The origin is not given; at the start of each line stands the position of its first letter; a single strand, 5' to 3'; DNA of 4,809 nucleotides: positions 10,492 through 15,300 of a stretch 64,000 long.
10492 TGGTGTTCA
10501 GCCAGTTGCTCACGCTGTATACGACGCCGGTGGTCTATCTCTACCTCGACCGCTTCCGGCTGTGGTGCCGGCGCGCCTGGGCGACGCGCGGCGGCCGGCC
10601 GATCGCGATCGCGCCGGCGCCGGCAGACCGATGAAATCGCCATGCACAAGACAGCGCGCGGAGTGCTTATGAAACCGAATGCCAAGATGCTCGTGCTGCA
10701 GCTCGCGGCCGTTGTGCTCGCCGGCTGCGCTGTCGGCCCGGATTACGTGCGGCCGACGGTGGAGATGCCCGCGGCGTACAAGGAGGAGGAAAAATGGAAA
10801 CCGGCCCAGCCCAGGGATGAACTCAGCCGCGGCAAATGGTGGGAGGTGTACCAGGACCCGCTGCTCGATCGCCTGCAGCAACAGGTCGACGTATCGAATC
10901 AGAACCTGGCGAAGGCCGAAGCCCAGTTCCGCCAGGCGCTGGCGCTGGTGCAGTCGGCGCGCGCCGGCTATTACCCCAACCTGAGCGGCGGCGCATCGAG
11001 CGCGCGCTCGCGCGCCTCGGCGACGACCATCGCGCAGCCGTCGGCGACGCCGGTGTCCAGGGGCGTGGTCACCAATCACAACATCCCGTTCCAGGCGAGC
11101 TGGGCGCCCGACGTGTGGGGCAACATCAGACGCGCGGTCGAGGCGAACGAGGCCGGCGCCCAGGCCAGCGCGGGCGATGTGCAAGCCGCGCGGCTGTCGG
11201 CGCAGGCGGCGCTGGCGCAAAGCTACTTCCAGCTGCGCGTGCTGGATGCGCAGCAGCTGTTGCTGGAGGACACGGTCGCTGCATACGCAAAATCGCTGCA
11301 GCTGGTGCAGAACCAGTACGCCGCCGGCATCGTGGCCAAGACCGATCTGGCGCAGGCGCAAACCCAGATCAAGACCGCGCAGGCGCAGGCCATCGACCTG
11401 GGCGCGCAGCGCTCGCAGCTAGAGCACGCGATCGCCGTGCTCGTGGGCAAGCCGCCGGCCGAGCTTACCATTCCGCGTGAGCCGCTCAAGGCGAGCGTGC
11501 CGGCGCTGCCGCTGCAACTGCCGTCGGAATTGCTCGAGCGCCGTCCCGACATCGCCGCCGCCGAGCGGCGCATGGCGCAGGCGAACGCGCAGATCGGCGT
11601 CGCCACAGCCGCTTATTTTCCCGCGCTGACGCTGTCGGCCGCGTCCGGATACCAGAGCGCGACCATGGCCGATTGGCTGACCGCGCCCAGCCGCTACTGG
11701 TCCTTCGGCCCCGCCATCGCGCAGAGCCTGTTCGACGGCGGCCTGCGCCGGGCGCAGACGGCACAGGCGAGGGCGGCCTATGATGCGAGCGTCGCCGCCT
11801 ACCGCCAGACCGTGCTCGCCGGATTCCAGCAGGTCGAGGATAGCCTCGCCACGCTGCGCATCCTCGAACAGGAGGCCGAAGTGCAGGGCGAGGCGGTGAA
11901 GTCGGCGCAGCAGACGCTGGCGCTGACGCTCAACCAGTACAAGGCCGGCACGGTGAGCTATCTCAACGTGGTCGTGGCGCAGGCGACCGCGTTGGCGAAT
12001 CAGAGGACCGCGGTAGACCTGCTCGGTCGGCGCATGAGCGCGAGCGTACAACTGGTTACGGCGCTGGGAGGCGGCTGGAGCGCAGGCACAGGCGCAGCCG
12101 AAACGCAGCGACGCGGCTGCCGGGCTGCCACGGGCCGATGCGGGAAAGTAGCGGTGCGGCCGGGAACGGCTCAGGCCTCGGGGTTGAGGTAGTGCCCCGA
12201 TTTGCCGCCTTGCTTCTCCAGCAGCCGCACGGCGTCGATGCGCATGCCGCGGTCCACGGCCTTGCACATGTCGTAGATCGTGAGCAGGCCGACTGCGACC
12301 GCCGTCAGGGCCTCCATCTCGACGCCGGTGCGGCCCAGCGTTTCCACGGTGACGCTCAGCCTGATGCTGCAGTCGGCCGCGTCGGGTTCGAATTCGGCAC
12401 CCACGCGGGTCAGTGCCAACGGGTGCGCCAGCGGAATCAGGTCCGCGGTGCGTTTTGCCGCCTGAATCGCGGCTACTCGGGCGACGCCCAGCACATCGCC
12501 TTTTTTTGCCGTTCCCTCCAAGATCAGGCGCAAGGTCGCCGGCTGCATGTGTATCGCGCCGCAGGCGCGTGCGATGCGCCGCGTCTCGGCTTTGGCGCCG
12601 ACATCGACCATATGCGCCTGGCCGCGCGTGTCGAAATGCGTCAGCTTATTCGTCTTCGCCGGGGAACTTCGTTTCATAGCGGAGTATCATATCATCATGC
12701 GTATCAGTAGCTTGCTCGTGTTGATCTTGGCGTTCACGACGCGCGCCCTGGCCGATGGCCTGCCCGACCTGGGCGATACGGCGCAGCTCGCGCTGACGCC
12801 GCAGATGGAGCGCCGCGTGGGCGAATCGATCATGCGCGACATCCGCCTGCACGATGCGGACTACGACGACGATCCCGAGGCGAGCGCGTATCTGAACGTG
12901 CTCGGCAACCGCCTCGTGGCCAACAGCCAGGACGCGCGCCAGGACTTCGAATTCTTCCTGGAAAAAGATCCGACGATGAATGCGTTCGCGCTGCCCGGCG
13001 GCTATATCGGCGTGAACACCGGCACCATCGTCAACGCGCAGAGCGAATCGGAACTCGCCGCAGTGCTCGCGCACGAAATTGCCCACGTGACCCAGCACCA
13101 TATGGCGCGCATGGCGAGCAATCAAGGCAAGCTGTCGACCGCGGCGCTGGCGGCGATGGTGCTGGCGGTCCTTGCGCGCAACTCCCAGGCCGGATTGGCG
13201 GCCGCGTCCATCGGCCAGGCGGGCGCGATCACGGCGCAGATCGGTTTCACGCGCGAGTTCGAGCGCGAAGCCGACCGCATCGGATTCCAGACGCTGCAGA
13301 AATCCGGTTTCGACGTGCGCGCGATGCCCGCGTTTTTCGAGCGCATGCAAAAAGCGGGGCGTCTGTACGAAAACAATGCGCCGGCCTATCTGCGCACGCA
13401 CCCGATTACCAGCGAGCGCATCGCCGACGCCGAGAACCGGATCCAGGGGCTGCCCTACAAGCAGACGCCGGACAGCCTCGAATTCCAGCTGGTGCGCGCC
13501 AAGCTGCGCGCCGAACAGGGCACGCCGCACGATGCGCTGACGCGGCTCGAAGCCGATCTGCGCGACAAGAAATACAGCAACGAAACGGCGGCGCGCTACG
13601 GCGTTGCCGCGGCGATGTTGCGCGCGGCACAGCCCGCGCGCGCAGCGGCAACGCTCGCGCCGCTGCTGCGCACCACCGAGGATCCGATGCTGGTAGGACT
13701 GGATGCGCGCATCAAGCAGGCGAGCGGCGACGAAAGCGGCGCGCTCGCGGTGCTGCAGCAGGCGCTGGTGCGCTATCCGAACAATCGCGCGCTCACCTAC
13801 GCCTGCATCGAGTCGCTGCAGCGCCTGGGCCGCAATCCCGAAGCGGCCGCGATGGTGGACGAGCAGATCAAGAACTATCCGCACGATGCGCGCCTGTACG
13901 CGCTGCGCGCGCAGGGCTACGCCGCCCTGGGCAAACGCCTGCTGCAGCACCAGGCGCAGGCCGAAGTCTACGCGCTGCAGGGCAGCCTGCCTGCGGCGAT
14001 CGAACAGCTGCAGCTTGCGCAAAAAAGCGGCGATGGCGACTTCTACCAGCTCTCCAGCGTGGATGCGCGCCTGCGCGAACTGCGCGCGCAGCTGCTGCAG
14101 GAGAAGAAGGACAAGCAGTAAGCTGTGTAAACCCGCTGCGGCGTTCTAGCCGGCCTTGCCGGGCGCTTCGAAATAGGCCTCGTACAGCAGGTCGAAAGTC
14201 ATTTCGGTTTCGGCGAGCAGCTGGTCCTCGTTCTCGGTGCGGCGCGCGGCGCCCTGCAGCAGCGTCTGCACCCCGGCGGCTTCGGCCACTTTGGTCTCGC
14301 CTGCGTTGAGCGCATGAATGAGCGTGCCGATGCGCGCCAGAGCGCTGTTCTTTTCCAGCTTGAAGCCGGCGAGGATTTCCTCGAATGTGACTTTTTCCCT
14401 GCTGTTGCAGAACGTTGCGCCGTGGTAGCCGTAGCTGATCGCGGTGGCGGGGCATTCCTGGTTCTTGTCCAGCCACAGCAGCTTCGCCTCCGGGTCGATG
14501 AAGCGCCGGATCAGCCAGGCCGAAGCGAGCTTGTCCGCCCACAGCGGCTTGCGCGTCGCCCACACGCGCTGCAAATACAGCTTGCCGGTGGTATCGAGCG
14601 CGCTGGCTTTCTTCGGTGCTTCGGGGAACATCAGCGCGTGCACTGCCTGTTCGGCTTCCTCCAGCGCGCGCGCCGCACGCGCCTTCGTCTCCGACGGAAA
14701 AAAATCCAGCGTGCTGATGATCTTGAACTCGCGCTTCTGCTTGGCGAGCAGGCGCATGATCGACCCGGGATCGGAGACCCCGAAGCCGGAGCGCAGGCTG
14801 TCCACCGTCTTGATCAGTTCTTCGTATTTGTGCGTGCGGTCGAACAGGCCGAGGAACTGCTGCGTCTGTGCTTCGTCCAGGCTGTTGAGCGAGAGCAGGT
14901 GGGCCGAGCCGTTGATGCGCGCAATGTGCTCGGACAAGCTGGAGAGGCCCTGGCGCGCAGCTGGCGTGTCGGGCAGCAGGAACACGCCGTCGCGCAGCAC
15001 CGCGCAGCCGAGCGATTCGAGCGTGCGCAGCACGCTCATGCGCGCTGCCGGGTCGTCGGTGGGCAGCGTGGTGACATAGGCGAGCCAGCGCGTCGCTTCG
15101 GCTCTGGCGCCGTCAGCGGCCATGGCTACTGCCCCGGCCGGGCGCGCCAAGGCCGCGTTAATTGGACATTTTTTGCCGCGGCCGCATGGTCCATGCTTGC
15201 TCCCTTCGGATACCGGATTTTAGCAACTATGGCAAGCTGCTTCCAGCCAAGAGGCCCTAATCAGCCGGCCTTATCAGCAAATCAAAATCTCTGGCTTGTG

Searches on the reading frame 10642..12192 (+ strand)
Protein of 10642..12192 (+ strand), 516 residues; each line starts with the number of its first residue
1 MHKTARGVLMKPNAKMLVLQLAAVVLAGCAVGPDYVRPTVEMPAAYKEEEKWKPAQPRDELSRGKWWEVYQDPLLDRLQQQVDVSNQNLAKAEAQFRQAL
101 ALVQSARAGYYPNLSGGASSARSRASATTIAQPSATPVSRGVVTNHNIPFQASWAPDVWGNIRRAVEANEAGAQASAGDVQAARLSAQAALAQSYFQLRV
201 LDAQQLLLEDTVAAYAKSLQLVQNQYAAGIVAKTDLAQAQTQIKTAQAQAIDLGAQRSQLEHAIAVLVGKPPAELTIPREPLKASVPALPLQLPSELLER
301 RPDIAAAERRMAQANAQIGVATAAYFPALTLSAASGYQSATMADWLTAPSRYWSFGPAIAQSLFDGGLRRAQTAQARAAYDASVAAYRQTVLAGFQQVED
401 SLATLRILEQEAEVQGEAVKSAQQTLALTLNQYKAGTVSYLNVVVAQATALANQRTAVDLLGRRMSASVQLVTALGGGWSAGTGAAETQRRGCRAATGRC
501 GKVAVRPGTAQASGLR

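Call 53: find_encoding_contigs(protein=window:10642-12192:+, flank=10000, max_places=1)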
Protein window:10642-12192:+ (516 aa): no gene with exactly this product is on record in the collection.

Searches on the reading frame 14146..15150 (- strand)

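Call 55: search_protein_families(library=pfam, proteins=[window:14146-15150:-], max_evalue=0.01)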
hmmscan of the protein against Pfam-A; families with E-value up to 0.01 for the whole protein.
window:14146-15150:- (334 aa): 3 families
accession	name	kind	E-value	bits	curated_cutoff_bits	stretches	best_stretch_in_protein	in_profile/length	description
PF09828.14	ChrB_C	-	1.9e-34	119.3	25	1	197-325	1-131/132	ChrB, C-terminal domain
PF20229.3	ChrB_N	-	5.5e-09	36.6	23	1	37-115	1-81/159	Protein ChrB, N-terminal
PF20436.4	LonB_AAA-LID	-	0.0024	18.3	22.4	0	291-327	4-40/65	Archaeal LonB, AAA+ ATPase LID domain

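Call 56: search_protein_families(library=padloc, proteins=[window:14146-15150:-], max_evalue=0.01)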
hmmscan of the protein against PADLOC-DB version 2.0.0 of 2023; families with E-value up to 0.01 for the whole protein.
window:14146-15150:- (334 aa): 0 families
